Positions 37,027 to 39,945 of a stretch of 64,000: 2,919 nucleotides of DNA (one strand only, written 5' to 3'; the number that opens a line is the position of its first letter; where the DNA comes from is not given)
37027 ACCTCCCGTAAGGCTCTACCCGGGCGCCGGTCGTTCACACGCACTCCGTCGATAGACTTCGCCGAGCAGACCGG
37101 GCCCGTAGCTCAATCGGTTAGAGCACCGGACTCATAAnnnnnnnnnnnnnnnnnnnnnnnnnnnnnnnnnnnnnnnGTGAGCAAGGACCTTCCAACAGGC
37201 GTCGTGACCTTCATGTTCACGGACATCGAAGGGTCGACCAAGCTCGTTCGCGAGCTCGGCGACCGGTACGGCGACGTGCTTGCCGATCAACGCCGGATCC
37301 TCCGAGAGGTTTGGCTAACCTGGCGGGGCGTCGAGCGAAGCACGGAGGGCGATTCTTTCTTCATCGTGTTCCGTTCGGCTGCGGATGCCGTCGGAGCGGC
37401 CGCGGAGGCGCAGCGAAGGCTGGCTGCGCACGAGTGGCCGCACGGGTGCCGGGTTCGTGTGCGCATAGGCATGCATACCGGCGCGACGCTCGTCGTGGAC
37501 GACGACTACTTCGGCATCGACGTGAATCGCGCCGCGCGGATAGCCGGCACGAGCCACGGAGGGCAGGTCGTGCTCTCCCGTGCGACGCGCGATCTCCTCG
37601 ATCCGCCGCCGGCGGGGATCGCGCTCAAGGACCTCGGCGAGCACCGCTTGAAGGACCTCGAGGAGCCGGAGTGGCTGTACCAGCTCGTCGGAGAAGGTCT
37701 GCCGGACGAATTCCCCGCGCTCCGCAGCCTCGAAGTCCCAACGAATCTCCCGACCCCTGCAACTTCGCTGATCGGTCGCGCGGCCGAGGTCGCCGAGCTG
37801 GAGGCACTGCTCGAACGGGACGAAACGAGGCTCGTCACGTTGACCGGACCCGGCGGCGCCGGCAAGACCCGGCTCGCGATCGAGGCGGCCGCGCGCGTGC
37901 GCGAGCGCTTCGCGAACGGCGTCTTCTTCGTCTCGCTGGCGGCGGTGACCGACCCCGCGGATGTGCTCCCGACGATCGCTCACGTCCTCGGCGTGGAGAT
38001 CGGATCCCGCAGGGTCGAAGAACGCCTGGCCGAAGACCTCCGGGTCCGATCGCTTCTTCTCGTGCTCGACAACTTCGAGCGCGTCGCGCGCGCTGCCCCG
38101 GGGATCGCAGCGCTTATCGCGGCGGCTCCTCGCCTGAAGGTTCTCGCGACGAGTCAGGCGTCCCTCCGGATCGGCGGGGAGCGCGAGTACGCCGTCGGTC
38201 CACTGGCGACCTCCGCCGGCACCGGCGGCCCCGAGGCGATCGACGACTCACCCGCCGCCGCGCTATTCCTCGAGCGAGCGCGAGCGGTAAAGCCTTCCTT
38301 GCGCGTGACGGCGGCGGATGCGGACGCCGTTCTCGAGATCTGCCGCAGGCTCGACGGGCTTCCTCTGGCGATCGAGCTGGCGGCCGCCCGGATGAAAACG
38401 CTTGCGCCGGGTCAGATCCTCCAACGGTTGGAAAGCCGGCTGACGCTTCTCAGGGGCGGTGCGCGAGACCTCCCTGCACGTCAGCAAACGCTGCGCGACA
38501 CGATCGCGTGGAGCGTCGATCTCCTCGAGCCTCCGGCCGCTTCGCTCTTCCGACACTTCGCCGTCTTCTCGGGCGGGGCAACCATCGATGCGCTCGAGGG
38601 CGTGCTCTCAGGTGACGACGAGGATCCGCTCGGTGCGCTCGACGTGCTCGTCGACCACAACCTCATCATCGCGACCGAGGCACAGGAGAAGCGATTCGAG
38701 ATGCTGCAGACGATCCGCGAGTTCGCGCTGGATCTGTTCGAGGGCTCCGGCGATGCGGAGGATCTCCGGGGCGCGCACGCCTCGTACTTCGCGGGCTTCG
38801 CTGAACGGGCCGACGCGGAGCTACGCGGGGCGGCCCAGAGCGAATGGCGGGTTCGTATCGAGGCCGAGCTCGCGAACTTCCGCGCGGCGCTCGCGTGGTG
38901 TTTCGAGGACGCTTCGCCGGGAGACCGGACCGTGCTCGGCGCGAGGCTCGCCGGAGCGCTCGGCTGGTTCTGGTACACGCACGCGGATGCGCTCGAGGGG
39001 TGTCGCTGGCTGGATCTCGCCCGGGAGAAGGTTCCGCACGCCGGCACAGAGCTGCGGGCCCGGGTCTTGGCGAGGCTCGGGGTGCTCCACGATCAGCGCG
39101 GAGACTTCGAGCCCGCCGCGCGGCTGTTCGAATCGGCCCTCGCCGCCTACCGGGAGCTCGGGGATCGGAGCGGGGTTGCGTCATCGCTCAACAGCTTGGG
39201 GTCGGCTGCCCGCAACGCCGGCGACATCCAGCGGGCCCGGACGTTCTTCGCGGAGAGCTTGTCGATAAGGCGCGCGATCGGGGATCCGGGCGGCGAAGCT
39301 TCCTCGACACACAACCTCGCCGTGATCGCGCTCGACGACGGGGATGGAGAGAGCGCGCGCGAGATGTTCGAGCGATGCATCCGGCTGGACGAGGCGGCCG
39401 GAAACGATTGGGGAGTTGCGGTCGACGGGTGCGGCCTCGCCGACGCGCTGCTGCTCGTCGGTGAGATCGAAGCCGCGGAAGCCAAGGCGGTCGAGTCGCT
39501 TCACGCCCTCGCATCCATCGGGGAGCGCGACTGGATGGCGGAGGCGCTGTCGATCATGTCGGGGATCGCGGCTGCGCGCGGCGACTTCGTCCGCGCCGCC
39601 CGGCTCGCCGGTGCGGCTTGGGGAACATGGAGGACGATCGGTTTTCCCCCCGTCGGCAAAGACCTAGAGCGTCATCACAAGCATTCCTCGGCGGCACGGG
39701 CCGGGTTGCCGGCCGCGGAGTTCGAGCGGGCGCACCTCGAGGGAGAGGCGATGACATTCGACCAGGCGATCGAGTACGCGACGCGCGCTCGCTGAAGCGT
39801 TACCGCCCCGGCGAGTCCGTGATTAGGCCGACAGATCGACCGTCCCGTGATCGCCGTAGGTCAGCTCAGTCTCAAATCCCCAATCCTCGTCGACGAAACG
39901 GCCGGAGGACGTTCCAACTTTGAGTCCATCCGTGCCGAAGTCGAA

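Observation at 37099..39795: Second cyclase-STAND-TPR protein, in reversed domain order, starting 4 bp after tRNA-Met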

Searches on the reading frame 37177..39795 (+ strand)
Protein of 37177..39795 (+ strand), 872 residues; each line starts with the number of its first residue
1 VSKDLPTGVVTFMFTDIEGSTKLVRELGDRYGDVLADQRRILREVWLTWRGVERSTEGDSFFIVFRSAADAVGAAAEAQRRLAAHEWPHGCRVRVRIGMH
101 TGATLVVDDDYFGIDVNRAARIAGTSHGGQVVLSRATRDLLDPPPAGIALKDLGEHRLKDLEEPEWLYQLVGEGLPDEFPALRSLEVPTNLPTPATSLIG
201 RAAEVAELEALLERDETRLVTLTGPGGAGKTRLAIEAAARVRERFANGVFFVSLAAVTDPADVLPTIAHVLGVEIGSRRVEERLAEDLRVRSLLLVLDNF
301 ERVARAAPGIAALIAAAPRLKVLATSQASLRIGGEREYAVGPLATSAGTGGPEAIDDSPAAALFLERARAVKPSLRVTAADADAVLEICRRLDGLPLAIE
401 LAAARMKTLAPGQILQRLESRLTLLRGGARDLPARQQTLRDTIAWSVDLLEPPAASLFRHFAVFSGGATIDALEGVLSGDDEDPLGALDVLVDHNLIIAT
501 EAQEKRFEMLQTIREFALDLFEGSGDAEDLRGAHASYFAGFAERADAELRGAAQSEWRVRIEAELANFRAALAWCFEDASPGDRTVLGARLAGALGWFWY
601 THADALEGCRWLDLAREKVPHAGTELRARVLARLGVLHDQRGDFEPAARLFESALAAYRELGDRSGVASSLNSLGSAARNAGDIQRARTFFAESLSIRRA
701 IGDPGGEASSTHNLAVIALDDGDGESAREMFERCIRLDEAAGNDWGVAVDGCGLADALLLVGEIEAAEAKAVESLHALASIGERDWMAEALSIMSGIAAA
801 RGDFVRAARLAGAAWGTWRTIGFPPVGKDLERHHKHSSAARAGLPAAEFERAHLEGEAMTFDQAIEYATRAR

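Call 6: search_protein_families(library=pfam, proteins=[window:37177-39795:+], max_evalue=0.1)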
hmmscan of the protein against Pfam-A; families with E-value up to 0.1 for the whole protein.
window:37177-39795:+ (872 aa): 21 families
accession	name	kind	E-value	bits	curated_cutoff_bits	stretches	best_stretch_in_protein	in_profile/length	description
PF13424.12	TPR_12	-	2.5e-15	56.9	30.1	2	667-739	2-76/77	Tetratricopeptide repeat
PF13374.12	TPR_10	-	5e-14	52.2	27.5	3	667-700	1-34/42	Tetratricopeptide repeat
PF00211.25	Guanylate_cyc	-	9e-13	48.7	21.9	1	7-160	6-172/183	Adenylate and Guanylate cyclase catalytic domain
PF13176.12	TPR_7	-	1.2e-09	37.9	27.9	1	631-664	2-35/36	Tetratricopeptide repeat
PF13181.12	TPR_8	-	7.8e-09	35.5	25.7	0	712-739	5-32/34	Tetratricopeptide repeat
PF00515.34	TPR_1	-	1e-07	31.9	27.8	0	628-656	1-29/34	Tetratricopeptide repeat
PF13401.12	AAA_22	-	1.3e-07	32.4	27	1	216-304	4-97/130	AAA domain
PF07719.23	TPR_2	-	2.3e-07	30.9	27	1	628-658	1-31/34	Tetratricopeptide repeat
PF13191.12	AAA_16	-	5.2e-07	30.8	32.6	1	198-267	2-73/167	AAA ATPase domain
PF00931.28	NB-ARC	-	2.8e-06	27.2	23.5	1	209-299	10-108/248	NB-ARC domain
PF17874.7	TPR_MalT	-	4.7e-06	26.6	45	1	640-810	13-183/336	MalT-like TPR region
PF01637.24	ATPase_2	-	0.00024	21.5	33.2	1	201-254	4-57/225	ATPase domain predominantly from Archaea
PF25199.1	nSTAND_NTPase5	-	0.00078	19.7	34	1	205-328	25-134/145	Novel STAND NTPase 5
PF13432.12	TPR_16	-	0.00092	20.1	32.7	1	634-703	3-64/65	Tetratricopeptide repeat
PF13174.12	TPR_6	-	0.0013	19.6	26.3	0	633-658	5-30/33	Tetratricopeptide repeat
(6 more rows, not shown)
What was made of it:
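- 37195..37656 (+): Class III nucleotidyl cyclase catalytic domain (aa 7-160). Inferred residues: metal-binding Asp D16 and D59; S55 at the canonical substrate-specifying Lys position; D110; transition-state N117 and R121. Pfam PF00211 (call 6).
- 37741..38799 (+): Nucleotide-binding oligomerisation domain (aa ~189-541) of the NB-ARC/AfsR type. Walker A is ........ (aa 224-231). Walker B is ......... (D298, E301). Pfam NB-ARC, AAA_22 and AAA_16 (call 6).
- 38800..39792 (+): Arm plus TPR sensor region (aa ~542-872), with no DNA-binding domain at the end. TPR families (call 6).
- On Class III nucleotidyl cyclase (Pfam PF00211): 48.7 bits against a 21.9 cut-off, aa 7-160 (call 6).
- On STAND NTPase, NB-ARC/AfsR-like clade: NB-ARC scores 27.2 bits against a 23.5 cut-off (call 6).
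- On Rv0386-class cyclase-ATPase-LuxR regulators: AAA_16 scores 30.8 bits, just below the 32.6 cut-off, and NB-ARC and AAA_22 score above theirs (call 6).
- Closest known: Mycobacterium tuberculosis Rv0386 / Rv1358 / Rv2488c. Different: The NTPase is of the NB-ARC/AfsR type, and its AAA_16 score is below the Pfam cut-off (call 6).
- Checked: TPR_12, TPR_10 and TPR_7 fall at aa 628-739 (call 6).
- Both proteins contain a class III cyclase, a P-loop STAND-type NTPase and TPR repeats (call 6).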

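Call 7: search_protein_families(library=ncbifam, proteins=[window:37177-39795:+], max_evalue=0.1)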
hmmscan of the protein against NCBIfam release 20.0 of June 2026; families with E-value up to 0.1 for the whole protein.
window:37177-39795:+ (872 aa): 10 families
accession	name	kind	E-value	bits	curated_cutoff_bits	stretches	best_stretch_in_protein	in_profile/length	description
NF041717.1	HaaA_phane_TPR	equivalog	1.1e-23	83.3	1125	3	628-739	712-823/882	cyclophane-containing RiPP biosynthesis TPR protein HaaT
NF058673.1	LipAdnlyCyLipJMY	equivalog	9.8e-16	57.5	800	1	10-161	296-440/449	bifunctional lipase/adenylate cyclase LipJ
NF053617.1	SARPRegAfsRStmc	equivalog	2.3e-14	52.3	1430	2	627-822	735-930/986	SARP-family global regulator AfsR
TIGR04510.1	mod_pep_cyc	subfamily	4.5e-06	25.5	400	1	11-106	7-102/814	putative peptide modification system cyclase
NF053520.1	HK_Porph_FimS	equivalog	1.5e-05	23.5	600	1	623-742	119-238/618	sensor histidine kinase FimS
TIGR02917.1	PEP_TPR_lipo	equivalog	0.00011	20.2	312.2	1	652-738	448-529/899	XrtA/PEP-CTERM system TPR-repeat protein PrsT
TIGR02521.1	type_IV_pilW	equivalog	0.0041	16.7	154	1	640-735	111-196/234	type IV pilus biogenesis/stability protein PilW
TIGR04291.1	arsen_driv_ArsA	equivalog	0.017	13.8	650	1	204-268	307-366/565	arsenical pump-driving ATPase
NF006743.0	PRK09270.1-2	equivalog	0.045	12.8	227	0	205-246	16-57/217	nucleoside/nucleotide kinase family protein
NF041417.1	ArsA_halo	exception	0.048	12.3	800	1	205-277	320-385/617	arsenical pump-driving ATPase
